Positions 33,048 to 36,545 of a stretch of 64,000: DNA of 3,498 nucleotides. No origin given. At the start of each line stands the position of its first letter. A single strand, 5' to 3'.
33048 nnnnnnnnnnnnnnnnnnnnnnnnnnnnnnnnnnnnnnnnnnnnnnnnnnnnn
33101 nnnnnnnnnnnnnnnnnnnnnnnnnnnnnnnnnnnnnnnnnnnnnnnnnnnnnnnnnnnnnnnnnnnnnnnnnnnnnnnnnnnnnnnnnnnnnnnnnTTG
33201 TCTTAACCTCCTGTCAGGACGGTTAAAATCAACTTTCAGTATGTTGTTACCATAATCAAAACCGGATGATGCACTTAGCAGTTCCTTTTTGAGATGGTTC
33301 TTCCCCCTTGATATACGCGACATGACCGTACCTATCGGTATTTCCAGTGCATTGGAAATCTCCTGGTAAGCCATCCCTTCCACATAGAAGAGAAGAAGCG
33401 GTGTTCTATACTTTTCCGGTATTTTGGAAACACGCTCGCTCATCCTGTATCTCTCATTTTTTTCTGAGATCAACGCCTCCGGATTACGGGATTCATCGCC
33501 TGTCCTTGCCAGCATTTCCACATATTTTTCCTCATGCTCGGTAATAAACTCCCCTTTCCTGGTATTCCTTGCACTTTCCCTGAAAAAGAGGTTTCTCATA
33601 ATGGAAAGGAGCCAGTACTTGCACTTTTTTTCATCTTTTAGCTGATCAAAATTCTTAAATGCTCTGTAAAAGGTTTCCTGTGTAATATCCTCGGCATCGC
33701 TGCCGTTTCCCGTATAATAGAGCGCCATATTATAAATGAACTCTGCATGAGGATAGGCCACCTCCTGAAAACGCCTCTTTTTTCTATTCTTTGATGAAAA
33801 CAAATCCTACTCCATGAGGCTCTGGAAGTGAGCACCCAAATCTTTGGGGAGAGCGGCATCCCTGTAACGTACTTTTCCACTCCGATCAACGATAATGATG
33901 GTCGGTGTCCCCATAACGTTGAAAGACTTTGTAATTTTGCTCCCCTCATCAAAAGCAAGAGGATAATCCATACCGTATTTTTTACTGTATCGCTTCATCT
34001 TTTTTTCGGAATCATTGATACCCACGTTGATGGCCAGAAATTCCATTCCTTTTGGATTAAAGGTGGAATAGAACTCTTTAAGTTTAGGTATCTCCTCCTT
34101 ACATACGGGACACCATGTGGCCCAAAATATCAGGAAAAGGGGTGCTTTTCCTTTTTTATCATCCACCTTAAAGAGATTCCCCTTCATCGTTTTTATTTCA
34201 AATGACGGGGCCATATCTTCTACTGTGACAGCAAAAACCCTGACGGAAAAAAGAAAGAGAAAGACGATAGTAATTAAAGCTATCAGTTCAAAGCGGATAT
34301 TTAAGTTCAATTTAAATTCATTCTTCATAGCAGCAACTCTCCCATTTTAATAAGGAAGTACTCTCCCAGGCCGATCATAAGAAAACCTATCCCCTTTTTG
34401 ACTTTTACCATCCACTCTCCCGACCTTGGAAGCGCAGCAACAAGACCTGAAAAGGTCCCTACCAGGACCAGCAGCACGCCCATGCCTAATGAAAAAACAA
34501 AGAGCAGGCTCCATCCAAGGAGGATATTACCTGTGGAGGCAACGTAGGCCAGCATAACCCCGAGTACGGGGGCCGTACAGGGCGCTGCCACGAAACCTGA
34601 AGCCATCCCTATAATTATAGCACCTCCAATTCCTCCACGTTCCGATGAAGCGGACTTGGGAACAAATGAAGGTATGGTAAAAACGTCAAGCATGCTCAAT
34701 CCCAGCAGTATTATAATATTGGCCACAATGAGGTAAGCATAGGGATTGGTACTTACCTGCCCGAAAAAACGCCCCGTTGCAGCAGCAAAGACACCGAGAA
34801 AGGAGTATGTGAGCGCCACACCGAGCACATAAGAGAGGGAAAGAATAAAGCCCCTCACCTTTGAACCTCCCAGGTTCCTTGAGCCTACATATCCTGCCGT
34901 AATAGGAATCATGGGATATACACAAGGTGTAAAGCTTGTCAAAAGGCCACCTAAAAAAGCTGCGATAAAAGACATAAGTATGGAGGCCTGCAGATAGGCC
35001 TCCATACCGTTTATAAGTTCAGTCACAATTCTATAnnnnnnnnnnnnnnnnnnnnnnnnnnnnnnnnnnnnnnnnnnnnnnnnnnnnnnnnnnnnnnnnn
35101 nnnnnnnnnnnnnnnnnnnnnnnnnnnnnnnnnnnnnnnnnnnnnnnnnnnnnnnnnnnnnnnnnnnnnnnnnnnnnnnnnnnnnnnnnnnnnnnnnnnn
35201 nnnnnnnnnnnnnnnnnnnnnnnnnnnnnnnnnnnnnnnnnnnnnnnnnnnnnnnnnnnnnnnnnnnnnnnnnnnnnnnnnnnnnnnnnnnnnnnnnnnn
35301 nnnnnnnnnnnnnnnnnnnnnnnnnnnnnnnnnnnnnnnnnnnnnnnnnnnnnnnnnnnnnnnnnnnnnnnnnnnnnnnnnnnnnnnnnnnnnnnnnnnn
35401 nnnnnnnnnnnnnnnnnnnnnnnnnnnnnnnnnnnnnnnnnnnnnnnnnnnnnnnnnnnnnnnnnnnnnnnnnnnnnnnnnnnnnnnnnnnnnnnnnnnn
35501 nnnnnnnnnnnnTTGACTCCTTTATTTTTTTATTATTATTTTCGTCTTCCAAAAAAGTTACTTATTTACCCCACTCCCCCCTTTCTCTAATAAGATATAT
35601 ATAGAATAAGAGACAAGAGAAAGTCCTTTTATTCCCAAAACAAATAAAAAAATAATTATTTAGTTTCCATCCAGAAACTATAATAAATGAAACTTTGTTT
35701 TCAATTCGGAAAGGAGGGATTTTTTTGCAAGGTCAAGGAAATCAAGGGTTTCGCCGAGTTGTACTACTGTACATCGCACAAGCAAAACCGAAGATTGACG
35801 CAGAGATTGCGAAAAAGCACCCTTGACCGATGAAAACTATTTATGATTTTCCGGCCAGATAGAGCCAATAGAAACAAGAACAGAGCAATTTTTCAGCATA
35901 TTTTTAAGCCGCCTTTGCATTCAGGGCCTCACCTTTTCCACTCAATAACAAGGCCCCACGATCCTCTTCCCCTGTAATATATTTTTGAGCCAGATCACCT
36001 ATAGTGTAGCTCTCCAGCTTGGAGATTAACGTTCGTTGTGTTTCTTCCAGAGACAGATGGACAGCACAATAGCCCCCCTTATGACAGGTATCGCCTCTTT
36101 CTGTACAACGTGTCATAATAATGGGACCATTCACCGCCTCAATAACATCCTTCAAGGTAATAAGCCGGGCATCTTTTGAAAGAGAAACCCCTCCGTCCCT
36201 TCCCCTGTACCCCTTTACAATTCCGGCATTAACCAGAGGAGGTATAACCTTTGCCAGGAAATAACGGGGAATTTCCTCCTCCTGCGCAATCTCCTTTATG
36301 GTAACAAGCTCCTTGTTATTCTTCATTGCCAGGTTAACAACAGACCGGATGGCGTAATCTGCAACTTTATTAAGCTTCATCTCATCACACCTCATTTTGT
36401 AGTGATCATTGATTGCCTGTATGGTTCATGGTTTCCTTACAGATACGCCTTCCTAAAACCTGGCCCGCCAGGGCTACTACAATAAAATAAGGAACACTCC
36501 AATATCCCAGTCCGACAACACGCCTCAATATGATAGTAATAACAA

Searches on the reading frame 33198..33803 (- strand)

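Call 27: search_protein_families(library=pfam, proteins=[window:33198-33803:-], max_evalue=0.001)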
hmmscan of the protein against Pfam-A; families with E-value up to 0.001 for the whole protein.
window:33198-33803:- (202 aa): 3 families
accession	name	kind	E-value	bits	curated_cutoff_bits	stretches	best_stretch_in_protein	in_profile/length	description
PF08281.18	Sigma70_r4_2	-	2.7e-13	49.8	25.7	1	123-171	6-54/54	Sigma-70, region 4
PF04542.20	Sigma70_r2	-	4.6e-13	49.2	24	1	19-82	5-70/71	Sigma-70 region 2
PF04545.22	Sigma70_r4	-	2.7e-06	27.2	24.1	1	127-173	4-50/50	Sigma-70, region 4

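Call 50: search_protein_families(library=ncbifam, proteins=[window:33198-33803:-], max_evalue=0.00001)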
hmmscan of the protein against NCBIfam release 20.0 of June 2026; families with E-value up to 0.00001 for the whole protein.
window:33198-33803:- (202 aa): 75 families (the best 25 are shown)
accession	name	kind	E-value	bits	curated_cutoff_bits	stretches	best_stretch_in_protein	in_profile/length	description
NF009185.0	PRK12533.1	equivalog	9.9e-39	133.3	248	1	5-178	24-196/231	RNA polymerase sigma factor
NF007223.0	PRK09641.1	equivalog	1.6e-30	106.3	209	1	8-175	16-184/187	RNA polymerase sigma factor SigW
NF009170.0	PRK12517.1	subfamily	3.3e-28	98.4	197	1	5-177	18-178/188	RNA polymerase sigma factor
TIGR02947.1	SigH_actino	hypoth_equivalog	1.4e-27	96.6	251.55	1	5-177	6-181/193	RNA polymerase sigma-70 factor, TIGR02947 family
NF009174.0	PRK12522.1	equivalog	1.7e-26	93.3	217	1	19-175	12-167/175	RNA polymerase sigma factor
NF007229.0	PRK09647.1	equivalog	2e-26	92.7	265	1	11-179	45-206/220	RNA polymerase sigma factor SigE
TIGR02948.1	SigW_bacill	equivalog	2.6e-25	89.6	243.1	1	12-175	20-184/187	RNA polymerase sigma factor SigW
TIGR02937.1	sigma70-ECF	superfamily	1.5e-24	86.5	42.9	1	19-175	10-165/165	sigma-70 family RNA polymerase sigma factor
TIGR02985.1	Sig70_bacteroi1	subfamily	1.4e-23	83.9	126.4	1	20-175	11-162/162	RNA polymerase sigma-70 factor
NF008888.0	PRK11922.1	equivalog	1.8e-23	83.4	204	1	6-175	26-196/231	RNA polymerase sigma factor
NF009164.0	PRK12511.1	equivalog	4e-23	81.9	185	1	30-173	24-157/182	RNA polymerase sigma factor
NF007216.0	PRK09638.1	equivalog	2e-22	79.8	194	1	8-176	16-175/180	RNA polymerase sigma factor SigY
NF058625.1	sigma_PG0214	equivalog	2.5e-22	79.4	130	1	9-178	3-164/170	GFO_1088 family ECF-type sigma factor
TIGR02954.1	Sig70_famx3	hypoth_equivalog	5.5e-22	78.3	188.5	1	6-175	12-167/170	RNA polymerase sigma-70 factor, TIGR02954 family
TIGR02950.1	SigM_subfam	subfamily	7e-22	78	147.95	1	13-174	3-157/159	RNA polymerase sigma factor, SigM family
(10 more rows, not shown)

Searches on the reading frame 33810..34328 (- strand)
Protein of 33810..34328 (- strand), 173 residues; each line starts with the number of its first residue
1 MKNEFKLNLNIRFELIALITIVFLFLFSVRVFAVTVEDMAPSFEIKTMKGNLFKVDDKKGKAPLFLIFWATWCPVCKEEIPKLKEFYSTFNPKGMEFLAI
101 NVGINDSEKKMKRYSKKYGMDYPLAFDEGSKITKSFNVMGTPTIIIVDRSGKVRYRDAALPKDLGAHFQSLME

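Call 27: search_protein_families(library=pfam, proteins=[window:33810-34328:-], max_evalue=0.001)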
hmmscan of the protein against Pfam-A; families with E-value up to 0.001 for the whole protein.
window:33810-34328:- (173 aa): 5 families
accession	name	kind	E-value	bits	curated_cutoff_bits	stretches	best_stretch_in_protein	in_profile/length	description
PF00578.27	AhpC-TSA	-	2.6e-27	95.7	26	1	36-155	1-123/124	AhpC/TSA family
PF08534.16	Redoxin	-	1.6e-23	83.6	26.6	1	36-157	2-132/148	Redoxin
PF13905.12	Thioredoxin_8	-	7.8e-18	65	27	1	64-153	4-94/94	Thioredoxin-like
PF00085.26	Thioredoxin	-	2e-08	34.6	23.5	1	51-107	8-63/103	Thioredoxin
PF13098.12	Thioredoxin_2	-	2.4e-08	34.7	27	1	58-153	2-87/104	Thioredoxin-like domain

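Call 50: search_protein_families(library=ncbifam, proteins=[window:33810-34328:-], max_evalue=0.00001)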
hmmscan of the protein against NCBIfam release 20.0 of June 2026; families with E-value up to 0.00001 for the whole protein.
window:33810-34328:- (173 aa): 13 families
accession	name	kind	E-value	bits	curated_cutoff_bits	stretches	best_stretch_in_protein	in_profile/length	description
NF002854.0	PRK03147.1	subfamily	1.9e-29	102.8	170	1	13-154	15-153/176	thiol-disulfide oxidoreductase ResA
NF041202.1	StoA_CxxC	exception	6.3e-23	81.4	210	1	12-154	5-145/163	endospore biogenesis thiol-disulfide oxidoreductase StoA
TIGR00385.1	dsbE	subfamily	1.3e-13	50.9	123.15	1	37-159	37-156/173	DsbE family thiol:disulfide interchange protein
NF041054.1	WAxxUGC_long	equivalog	2.4e-11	43.5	300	1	39-163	83-205/354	ResA-like WAxxUGC motif-containing protein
NF047696.1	ThlDiSintTplARhiz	equivalog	2.6e-11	43.7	230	1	41-151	78-191/219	thiol:disulfide interchange protein TlpA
NF011941.0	PRK15412.1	equivalog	6.5e-11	42.1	359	1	41-159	46-161/185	thiol:disulfide interchange protein DsbE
NF010625.0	PRK14018.1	equivalog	2e-10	39.8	522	1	58-154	54-153/521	bifunctional peptide-methionine (S)-S-oxide reductase MsrA/peptide-methionine (R)-S-oxide reductase MsrB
NF006960.0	PRK09437.1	equivalog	5.7e-08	32.8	140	1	35-142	5-109/156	thioredoxin-dependent thiol peroxidase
TIGR01068.1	thioredoxin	equivalog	5.9e-08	32.8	96.8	0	58-103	11-55/101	thioredoxin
NF009669.0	PRK13190.1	equivalog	1.5e-07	30.8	261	1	34-166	3-142/203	putative peroxiredoxin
TIGR02661.1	MauD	equivalog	5.5e-07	29.2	188.6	1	35-159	47-165/189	methylamine dehydrogenase accessory protein MauD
NF009668.0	PRK13189.1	equivalog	3e-06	26.6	211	1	33-154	9-140/224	peroxiredoxin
TIGR03137.1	AhpC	equivalog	5.1e-06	26.3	272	1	49-141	18-113/187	alkyl hydroperoxide reductase subunit C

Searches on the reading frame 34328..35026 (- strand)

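Call 27: search_protein_families(library=pfam, proteins=[window:34328-35026:-], max_evalue=0.001)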
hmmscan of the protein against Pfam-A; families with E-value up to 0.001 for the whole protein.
window:34328-35026:- (233 aa): 2 families
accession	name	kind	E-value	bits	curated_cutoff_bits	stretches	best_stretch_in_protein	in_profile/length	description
PF02683.22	DsbD_TM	-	4.1e-46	157.4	27.1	1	20-224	4-214/219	Cytochrome C biogenesis protein transmembrane domain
PF13386.12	DsbD_2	-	2.2e-12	47.7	24.9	1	22-221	1-197/199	Cytochrome C biogenesis protein transmembrane region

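Call 50: search_protein_families(library=ncbifam, proteins=[window:34328-35026:-], max_evalue=0.00001)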
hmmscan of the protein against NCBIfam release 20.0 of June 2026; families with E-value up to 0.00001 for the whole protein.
window:34328-35026:- (233 aa): 2 families
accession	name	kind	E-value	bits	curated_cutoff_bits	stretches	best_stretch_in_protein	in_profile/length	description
NF045694.1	seleno_TsoB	exception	2.2e-51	174.7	805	1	12-226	177-392/572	rhodanese/DsbD fusion-like selenoprotein TsoB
NF001419.0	PRK00293.1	subfamily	2.6e-47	161.7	330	1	14-225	166-382/574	protein-disulfide reductase DsbD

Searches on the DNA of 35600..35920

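Call 59: search_rna_families(source=window, start=35600, end=35920, threshold=evalue, max_evalue=1)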
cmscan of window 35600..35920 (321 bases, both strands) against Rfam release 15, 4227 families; matches with E-value up to 1: 0.
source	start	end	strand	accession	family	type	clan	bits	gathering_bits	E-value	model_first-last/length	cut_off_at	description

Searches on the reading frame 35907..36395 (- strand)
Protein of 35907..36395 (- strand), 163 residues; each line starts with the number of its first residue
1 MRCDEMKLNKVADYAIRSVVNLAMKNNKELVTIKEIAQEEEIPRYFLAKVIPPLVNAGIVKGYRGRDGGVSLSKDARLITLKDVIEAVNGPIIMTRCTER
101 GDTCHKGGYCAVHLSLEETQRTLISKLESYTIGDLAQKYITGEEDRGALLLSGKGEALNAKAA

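Call 50: search_protein_families(library=ncbifam, proteins=[window:35907-36395:-], max_evalue=0.00001)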
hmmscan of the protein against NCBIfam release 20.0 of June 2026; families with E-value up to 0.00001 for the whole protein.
window:35907-36395:- (163 aa): 7 families
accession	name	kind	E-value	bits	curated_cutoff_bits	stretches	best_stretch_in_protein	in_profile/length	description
TIGR00738.1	rrf2_super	superfamily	9.6e-33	112.9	73.3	1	6-136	1-131/132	Rrf2 family transcriptional regulator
NF008886.0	PRK11920.1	equivalog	2.8e-23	82.3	193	1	6-137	1-132/153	iron-responsive transcriptional regulator RirA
TIGR02010.1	IscR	equivalog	4.7e-21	75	207.55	1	6-138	1-132/135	Fe-S cluster assembly transcriptional regulator IscR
TIGR02944.1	suf_reg_Xantho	equivalog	1.4e-20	74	110.65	1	6-134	2-129/130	SUF system Fe-S cluster assembly regulator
NF008240.0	PRK11014.1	equivalog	7.6e-19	68.2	182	1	6-137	1-129/141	nitric oxide-sensing transcriptional repressor NsrR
NF047409.1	Cys_reg_CymR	equivalog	7.9e-19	68.2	195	1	6-118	1-113/139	cysteine metabolism transcriptional regulator CymR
NF008110.0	PRK10857.1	equivalog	2.4e-13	50.2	275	1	6-137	1-131/164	Fe-S cluster assembly transcriptional regulator IscR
